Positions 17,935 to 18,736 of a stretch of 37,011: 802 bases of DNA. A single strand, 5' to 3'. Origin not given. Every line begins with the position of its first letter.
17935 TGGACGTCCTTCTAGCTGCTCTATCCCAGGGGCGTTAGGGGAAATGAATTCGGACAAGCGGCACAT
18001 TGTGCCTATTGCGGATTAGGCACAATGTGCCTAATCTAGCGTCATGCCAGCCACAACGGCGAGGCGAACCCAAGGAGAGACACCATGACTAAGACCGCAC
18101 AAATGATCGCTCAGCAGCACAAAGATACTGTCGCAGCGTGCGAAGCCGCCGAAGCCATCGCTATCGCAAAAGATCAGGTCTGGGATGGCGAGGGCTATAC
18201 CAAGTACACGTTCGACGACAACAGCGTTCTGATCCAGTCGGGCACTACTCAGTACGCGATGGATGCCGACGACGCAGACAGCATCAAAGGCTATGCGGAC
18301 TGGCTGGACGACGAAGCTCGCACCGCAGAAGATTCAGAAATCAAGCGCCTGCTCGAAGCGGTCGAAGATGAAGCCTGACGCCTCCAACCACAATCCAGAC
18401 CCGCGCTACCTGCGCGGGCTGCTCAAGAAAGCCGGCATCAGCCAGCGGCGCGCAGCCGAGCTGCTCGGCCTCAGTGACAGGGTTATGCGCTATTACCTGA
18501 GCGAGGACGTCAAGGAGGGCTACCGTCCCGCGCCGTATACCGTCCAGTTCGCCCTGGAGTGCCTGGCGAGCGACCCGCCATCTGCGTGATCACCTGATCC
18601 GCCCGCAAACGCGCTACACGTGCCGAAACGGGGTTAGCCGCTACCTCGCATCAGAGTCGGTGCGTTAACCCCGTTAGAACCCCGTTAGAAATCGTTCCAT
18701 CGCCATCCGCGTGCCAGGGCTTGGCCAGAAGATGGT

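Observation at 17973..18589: Anti-CRISPR operon (AcrIF2-like acidic protein plus Aca1) between Mu G-like and I-like genes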

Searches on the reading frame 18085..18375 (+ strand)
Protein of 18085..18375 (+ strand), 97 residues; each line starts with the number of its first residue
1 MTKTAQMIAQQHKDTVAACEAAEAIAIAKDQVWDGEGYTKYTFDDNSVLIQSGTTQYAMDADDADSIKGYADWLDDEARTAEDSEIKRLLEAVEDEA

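Call 3: search_solved_structures(query=window:18085-18375:+, max_evalue=1, show_alignments=2)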
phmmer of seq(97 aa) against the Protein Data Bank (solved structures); distinct sequences matched with E-value up to 1: 4.
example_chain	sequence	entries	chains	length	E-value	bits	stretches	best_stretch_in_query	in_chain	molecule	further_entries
5yhr_A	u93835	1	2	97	2e-55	187.8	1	1-96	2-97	Anti-CRISPR protein 30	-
6b47_K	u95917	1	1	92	5.4e-52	176.9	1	6-96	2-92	Anti-CRISPR protein AcrF2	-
5uz9_K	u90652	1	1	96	1.5e-51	175.5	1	7-96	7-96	Anti-CRISPR protein 30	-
8dfs_M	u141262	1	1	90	1.5e-51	175.5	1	7-96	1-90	Anti-CRISPR protein 30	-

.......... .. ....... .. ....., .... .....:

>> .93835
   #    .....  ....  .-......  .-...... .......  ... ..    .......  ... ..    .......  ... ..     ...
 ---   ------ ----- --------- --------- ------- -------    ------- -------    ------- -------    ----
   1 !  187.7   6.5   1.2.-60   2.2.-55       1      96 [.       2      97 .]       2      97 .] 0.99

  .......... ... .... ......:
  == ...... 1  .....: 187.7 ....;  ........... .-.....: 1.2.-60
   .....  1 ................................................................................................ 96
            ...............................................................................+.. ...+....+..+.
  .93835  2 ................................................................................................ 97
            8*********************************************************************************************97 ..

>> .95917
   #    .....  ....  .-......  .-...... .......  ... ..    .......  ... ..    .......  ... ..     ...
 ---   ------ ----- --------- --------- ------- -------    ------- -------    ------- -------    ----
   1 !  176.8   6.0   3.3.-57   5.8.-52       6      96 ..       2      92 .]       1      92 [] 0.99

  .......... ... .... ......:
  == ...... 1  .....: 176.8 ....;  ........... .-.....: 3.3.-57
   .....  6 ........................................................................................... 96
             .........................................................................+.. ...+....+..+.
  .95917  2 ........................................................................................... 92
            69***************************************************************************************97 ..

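Call 12: search_protein_families(library=pfam, proteins=[window:18085-18375:+], max_evalue=0.01)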
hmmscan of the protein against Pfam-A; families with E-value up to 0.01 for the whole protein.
window:18085-18375:+ (97 aa): 1 family
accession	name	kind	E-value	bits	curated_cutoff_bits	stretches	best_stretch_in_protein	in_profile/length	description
PF25704.1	AcrF2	-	5.6e-60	200.1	27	1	7-96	1-90/90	Anti-CRISPR protein AcrF2 protein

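Call 13: search_protein_families(library=ncbifam, proteins=[window:18085-18375:+], max_evalue=0.01)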
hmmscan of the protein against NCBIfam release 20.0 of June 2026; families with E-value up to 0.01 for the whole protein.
window:18085-18375:+ (97 aa): 0 families

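Call 33: find_homologous_proteins(query=window:18085-18375:+, max_evalue=0.001)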
Query seq(97 aa) (97 aa): 28 proteins with E <= 0.001 among 29 candidates.
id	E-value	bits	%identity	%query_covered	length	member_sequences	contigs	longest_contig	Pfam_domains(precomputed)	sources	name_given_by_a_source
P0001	6.0e-54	198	99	100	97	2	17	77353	PF25704.2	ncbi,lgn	-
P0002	1.7e-53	196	99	100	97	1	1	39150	PF25704.2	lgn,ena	-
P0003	2.4e-53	196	99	100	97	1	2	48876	PF25704.2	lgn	-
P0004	1.0e-52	194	97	99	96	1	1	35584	PF25704.2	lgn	-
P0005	2.2e-48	180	97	94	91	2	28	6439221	PF25704.2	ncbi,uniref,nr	ncbi:TPA: anti-CRISPR protein AcrF2 [Pseudomonas aeruginosa]|uniref:anti-CRISPR protein AcrF2 n=1 Ta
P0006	2.7e-48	180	97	93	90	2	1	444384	PF25704.2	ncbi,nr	ncbi:anti-CRISPR protein AcrF2 [Pseudomonas aeruginosa]|nr:anti-CRISPR protein AcrF2 [Pseudomonas ae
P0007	5.5e-48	179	92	100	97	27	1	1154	PF25704.2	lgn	-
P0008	4.7e-47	176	89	99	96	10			PF25704.2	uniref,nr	uniref:Anti-CRISPR protein 30 n=1 Tax=Casadabanvirus D3112 TaxID=10708 RepID=UPI000A178833|nr:Chain 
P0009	4.8e-45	169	86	100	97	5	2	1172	PF25704.2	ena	-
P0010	2.6e-37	144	76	97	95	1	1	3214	PF25704.2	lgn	-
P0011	4.5e-37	144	76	97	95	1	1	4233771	PF25704.2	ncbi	ncbi:anti-CRISPR protein AcrF2 [Rhodanobacter sp. BL-MT-08]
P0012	1.1e-36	142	76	97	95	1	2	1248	PF25704.2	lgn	-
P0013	4.2e-36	141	74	97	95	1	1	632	PF25704.2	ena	-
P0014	4.6e-36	140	76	97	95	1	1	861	PF25704.2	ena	-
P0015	1.1e-35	139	73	96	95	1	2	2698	PF25704.2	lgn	-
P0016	1.7e-34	135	74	97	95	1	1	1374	PF25704.2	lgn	-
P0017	1.6e-28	116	77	93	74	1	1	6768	PF25704.2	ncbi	ncbi:TPA: hypothetical protein ACQT1J_006112 [Pseudomonas aeruginosa]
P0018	8.9e-26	108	65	94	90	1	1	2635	PF25704.2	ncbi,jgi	jgi:hypothetical protein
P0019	3.5e-25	106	65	94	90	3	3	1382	PF25704.2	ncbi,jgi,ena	jgi:hypothetical protein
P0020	1.5e-24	104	67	78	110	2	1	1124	PF25704.2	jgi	jgi:hypothetical protein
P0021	7.2e-24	102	55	99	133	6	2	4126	PF25704.2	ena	-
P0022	1.2e-23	101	58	96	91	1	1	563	PF25704.2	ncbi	-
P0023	2.3e-23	100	59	94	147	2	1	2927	PF25704.2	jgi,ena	jgi:hypothetical protein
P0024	2.9e-23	100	62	93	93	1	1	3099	PF25704.2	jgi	-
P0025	7.4e-23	98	69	66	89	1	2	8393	PF25704.2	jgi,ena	jgi:hypothetical protein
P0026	2.0e-22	97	62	90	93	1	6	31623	PF25704.2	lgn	-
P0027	7.0e-21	92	64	74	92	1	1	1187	PF25704.2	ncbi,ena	-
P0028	2.9e-17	80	56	98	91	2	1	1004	PF25704.2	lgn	-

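Call 35: find_encoding_contigs(protein=window:18085-18375:+, flank=10000, max_places=8)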
Protein window:18085-18375:+ (97 aa): 24 contigs read that carry it; 8 places shown.
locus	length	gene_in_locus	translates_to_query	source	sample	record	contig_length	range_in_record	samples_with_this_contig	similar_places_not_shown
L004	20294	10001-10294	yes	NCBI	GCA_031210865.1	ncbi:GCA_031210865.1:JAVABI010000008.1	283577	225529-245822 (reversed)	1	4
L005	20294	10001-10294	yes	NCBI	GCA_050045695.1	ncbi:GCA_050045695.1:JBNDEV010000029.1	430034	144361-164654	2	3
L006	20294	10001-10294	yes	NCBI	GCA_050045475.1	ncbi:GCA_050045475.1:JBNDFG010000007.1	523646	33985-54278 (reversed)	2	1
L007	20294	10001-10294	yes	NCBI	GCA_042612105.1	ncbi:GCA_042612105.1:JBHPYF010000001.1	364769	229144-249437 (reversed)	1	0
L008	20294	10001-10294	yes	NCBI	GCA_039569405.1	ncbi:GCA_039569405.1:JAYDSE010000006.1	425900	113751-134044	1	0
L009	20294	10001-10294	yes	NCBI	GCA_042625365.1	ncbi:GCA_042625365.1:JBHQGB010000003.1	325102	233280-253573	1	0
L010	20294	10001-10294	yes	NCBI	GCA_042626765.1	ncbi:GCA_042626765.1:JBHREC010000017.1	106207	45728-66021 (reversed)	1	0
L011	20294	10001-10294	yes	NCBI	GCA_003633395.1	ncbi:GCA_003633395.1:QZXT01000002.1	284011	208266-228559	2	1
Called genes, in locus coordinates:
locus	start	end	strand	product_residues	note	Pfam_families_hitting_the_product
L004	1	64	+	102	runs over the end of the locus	-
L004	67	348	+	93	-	-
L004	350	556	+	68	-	-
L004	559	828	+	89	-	-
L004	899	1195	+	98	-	-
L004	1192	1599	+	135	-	PF06252:GemA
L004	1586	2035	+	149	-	PF08765:Mor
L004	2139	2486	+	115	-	-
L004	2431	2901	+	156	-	-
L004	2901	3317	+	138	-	-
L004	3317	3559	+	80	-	-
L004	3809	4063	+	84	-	PF23793:LysC (weak)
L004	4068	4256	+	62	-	-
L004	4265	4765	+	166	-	PF08822:DUF1804, PF13518:HTH_28 (weak)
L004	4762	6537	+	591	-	-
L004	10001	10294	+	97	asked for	PF25704:AcrF2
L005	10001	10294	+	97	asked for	PF25704:AcrF2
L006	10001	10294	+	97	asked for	PF25704:AcrF2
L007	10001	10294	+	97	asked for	PF25704:AcrF2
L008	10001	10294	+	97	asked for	PF25704:AcrF2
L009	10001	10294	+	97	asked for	PF25704:AcrF2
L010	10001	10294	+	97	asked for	PF25704:AcrF2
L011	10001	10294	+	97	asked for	PF25704:AcrF2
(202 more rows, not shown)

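Call 36: find_encoding_contigs(protein=P0011, flank=6000, max_places=3)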
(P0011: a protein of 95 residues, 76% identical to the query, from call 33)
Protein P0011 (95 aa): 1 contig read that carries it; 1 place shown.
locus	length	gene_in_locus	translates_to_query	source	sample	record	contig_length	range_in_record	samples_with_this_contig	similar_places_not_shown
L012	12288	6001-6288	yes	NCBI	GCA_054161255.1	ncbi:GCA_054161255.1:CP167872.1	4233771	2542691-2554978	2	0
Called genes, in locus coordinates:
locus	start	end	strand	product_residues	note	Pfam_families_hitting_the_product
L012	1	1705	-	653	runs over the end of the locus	PF05876:GpA_ATPase, PF20454:GpA_nuclease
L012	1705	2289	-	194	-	-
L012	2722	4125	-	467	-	PF05272:VapE-like_dom, PF19263:DUF5906 (weak)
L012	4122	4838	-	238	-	PF01555:N6_N4_Mtase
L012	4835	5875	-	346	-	PF01807:Zn_ribbon_DnaG, PF19898:DUF6371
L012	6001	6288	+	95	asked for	PF25704:AcrF2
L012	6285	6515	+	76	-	PF01381:HTH_3 (weak)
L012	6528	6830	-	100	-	-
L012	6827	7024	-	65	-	-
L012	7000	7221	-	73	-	-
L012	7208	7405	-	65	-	-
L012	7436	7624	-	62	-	-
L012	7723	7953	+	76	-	-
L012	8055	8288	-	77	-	PF14549:P22_Cro, PF15943:YdaS_toxin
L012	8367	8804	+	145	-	PF01381:HTH_3 (weak)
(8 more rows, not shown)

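Call 61: search_protein_families(library=phrogs, proteins=[window:18085-18375:+], max_evalue=0.001)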
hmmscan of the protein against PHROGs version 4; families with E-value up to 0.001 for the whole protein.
window:18085-18375:+ (97 aa): 1 family
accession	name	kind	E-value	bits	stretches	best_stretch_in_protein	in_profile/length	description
phrog_19304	-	unknown function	3.3e-59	198.2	1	7-96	1-90/90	-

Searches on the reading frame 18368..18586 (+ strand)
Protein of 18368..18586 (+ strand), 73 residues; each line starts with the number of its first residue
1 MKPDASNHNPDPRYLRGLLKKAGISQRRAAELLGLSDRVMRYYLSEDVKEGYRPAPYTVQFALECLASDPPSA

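Call 4: search_solved_structures(query=window:18368-18586:+, max_evalue=1, show_alignments=2)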
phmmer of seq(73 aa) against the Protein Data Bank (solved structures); distinct sequences matched with E-value up to 1: 7.
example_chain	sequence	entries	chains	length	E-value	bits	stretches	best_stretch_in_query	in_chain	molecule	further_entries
7c0g_A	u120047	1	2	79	1.4e-43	148.9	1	2-73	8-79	Aca1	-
7fa3_A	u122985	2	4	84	1.7e-43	148.6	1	2-73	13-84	Aca1 | anti-CRISPR-associated protein Aca1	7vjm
7vjn_B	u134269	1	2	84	5.1e-42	144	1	2-73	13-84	anti-CRISPR-associated protein Aca1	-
3op9_A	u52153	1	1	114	0.28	15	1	15-50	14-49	Pli0006 protein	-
9e2t_A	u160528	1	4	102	0.42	14.4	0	28-63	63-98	21h10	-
2dmq_A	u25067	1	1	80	0.64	13.9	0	5-27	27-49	LIM/homeobox protein Lhx9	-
1zlj_A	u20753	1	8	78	0.65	13.8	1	9-72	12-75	Dormancy Survival Regulator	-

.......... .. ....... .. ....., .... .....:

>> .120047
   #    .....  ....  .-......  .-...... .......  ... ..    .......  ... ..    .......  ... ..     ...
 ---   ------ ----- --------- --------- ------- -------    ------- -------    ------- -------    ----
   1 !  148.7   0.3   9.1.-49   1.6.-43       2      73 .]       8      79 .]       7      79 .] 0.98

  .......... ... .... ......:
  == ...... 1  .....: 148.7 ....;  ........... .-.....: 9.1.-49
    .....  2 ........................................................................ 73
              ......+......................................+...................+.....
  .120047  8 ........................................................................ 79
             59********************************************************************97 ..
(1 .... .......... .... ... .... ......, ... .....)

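Call 12: search_protein_families(library=pfam, proteins=[window:18368-18586:+], max_evalue=0.01)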
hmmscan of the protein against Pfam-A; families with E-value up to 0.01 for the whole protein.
window:18368-18586:+ (73 aa): 1 family
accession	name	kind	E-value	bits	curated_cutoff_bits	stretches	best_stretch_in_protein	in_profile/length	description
PF13412.12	HTH_24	-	0.0031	17.5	21.9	1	18-52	12-46/48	Winged helix-turn-helix DNA-binding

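Call 13: search_protein_families(library=ncbifam, proteins=[window:18368-18586:+], max_evalue=0.01)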
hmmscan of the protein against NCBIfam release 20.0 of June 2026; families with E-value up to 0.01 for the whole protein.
window:18368-18586:+ (73 aa): 0 families

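Call 61: search_protein_families(library=phrogs, proteins=[window:18368-18586:+], max_evalue=0.001)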
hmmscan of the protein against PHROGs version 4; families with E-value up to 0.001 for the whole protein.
window:18368-18586:+ (73 aa): 2 families
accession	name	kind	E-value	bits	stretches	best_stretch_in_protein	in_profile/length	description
phrog_3865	-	unknown function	6.1e-47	158.8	1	1-73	2-74/74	-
phrog_18309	-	unknown function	5.1e-28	97.9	1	40-73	1-34/34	-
